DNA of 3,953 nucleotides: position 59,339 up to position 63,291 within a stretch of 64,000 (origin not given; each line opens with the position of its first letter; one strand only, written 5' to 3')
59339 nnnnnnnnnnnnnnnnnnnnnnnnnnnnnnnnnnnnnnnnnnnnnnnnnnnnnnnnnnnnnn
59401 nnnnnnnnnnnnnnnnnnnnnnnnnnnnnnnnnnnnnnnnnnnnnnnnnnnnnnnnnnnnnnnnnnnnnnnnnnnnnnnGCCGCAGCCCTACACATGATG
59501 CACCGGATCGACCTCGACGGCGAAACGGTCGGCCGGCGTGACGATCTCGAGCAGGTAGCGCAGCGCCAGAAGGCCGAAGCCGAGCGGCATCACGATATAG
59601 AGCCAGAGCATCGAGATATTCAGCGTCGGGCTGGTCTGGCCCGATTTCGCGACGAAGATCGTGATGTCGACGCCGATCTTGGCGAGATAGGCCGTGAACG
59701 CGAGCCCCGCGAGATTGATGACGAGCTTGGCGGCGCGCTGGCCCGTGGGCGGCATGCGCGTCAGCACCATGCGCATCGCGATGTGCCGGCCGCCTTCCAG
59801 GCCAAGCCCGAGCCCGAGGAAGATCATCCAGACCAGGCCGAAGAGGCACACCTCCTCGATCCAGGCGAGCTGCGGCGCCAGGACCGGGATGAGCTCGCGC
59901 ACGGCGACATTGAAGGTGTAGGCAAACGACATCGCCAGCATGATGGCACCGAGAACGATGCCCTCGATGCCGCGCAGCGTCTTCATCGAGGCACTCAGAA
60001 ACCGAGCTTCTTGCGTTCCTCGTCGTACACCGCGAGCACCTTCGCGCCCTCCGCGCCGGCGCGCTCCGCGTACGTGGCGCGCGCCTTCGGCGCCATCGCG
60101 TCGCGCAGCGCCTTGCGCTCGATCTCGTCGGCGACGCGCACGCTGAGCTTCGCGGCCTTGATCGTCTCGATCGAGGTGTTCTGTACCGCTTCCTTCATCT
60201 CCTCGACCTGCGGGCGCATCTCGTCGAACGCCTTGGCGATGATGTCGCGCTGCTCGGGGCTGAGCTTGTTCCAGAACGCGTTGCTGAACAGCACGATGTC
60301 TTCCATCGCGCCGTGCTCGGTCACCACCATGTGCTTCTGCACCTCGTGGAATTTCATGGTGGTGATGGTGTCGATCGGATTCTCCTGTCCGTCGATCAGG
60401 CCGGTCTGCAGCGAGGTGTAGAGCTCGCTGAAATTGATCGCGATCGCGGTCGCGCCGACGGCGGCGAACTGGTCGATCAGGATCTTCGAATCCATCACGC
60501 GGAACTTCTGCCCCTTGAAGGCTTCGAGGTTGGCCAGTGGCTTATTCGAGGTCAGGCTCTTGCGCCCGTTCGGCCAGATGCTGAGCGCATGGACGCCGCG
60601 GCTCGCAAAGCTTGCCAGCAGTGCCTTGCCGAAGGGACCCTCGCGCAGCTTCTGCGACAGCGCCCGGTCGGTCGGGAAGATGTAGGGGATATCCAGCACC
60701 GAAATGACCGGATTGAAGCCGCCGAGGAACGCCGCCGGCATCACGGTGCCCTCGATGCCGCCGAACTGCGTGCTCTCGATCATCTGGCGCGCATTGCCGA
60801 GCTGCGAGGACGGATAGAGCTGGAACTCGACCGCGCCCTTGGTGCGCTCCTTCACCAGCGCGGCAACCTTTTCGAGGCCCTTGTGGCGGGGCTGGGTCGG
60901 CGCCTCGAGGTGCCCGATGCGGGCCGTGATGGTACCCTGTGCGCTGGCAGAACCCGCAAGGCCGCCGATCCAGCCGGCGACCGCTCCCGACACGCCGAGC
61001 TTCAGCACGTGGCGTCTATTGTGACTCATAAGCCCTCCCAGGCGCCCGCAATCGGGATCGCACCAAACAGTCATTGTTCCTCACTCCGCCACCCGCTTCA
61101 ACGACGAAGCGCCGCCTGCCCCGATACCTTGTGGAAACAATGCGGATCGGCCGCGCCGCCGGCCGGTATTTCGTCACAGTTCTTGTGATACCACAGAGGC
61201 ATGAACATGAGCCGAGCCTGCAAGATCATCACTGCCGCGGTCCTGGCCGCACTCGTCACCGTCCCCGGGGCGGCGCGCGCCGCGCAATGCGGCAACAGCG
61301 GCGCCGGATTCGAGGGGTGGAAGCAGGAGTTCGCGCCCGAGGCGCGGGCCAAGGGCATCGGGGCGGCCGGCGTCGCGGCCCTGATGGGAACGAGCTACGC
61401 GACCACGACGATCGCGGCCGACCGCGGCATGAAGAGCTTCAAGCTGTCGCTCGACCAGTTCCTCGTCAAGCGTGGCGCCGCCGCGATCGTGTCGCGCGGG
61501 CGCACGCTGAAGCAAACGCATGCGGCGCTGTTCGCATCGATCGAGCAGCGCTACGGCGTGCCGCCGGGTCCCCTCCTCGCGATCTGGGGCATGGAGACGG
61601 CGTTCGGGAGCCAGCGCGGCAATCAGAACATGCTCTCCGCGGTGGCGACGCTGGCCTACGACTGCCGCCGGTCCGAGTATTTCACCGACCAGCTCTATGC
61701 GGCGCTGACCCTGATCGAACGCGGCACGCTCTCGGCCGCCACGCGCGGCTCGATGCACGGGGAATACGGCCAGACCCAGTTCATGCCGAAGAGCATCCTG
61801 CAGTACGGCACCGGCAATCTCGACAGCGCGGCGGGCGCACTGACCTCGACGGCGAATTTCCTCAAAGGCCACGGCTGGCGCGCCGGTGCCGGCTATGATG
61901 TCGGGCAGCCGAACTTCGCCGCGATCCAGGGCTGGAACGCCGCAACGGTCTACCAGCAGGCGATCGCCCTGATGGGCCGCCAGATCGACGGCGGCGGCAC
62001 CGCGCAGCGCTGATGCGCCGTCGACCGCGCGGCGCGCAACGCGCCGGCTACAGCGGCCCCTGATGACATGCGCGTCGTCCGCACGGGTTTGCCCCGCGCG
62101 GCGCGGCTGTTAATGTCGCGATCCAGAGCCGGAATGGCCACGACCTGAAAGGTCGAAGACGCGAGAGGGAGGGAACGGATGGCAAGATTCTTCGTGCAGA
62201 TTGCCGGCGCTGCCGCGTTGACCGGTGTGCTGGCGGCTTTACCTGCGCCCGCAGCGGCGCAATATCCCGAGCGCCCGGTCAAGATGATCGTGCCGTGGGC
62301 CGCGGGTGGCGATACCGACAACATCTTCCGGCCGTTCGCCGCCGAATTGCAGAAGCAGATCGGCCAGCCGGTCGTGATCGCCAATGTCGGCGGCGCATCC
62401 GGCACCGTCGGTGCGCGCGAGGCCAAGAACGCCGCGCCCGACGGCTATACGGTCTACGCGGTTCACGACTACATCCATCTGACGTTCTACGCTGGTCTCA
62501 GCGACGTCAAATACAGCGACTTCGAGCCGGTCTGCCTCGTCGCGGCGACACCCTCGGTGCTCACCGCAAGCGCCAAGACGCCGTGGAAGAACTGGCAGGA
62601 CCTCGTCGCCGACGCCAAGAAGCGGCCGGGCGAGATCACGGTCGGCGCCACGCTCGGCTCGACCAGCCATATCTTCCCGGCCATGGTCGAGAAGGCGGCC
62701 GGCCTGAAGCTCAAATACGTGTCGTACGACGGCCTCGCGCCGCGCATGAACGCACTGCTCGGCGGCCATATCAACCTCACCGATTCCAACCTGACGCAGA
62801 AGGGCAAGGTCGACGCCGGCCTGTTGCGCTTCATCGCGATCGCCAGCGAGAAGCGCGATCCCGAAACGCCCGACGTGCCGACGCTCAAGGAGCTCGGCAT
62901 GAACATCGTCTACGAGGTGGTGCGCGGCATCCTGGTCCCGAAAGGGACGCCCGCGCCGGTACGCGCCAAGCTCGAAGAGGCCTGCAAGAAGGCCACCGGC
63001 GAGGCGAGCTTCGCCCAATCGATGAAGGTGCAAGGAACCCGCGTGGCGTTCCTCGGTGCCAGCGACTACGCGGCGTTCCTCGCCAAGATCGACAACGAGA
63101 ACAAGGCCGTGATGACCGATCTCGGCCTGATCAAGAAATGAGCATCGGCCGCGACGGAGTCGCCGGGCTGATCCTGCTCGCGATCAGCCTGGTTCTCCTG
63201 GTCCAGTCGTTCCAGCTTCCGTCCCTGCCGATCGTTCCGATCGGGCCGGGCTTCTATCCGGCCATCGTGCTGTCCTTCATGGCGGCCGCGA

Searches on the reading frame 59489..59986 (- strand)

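Call 71: search_protein_families(library=pfam, proteins=[window:59489-59986:-], max_evalue=0.001)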
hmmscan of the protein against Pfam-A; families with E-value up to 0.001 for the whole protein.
window:59489-59986:- (165 aa): 1 family
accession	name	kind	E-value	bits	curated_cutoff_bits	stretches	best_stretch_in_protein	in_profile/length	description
PF04290.18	DctQ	-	2.2e-27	96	28.3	1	23-151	5-129/132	Tripartite ATP-independent periplasmic transporters, DctQ component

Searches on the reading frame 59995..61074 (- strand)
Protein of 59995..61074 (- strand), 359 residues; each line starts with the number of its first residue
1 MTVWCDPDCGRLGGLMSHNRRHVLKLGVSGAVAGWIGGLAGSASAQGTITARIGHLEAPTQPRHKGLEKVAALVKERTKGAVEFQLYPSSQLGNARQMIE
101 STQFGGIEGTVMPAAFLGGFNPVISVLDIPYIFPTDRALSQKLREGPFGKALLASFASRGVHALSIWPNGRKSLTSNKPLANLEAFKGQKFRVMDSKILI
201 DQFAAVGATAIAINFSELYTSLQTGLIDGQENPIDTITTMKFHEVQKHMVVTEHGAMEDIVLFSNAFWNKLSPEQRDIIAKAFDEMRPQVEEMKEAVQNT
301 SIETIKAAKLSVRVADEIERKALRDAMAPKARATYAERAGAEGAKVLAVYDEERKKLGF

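Call 71: search_protein_families(library=pfam, proteins=[window:59995-61074:-], max_evalue=0.001)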
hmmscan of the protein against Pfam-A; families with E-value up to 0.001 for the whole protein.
window:59995-61074:- (359 aa): 1 family
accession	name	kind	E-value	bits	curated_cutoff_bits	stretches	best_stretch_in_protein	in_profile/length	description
PF03480.18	DctP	-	1.1e-85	287.9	23.4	1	53-337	1-285/286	Bacterial extracellular solute-binding protein, family 7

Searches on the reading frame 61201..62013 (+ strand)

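Call 71: search_protein_families(library=pfam, proteins=[window:61201-62013:+], max_evalue=0.001)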
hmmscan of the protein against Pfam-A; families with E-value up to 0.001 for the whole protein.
window:61201-62013:+ (270 aa): 1 family
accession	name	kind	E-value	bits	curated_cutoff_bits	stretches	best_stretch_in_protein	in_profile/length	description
PF13406.11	SLT_2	-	2.6e-59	201.2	24.3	1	37-232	2-207/292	Transglycosylase SLT domain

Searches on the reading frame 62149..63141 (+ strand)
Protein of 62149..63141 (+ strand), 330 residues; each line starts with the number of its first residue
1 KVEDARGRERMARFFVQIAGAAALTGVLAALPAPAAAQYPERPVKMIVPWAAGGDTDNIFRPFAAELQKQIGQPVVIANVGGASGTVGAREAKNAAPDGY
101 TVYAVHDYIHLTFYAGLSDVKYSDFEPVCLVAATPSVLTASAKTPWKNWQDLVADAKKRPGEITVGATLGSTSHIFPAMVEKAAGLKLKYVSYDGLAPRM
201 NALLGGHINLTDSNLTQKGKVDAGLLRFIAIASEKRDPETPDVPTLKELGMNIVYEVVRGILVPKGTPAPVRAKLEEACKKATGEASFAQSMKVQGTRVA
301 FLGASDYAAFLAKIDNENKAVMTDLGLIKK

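Call 71: search_protein_families(library=pfam, proteins=[window:62149-63141:+], max_evalue=0.001)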
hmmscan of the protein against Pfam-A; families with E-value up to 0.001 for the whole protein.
window:62149-63141:+ (330 aa): 1 family
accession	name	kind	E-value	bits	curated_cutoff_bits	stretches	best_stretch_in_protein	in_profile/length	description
PF03401.19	TctC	-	1.6e-48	166.1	27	1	59-327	1-274/274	Tripartite tricarboxylate transporter family receptor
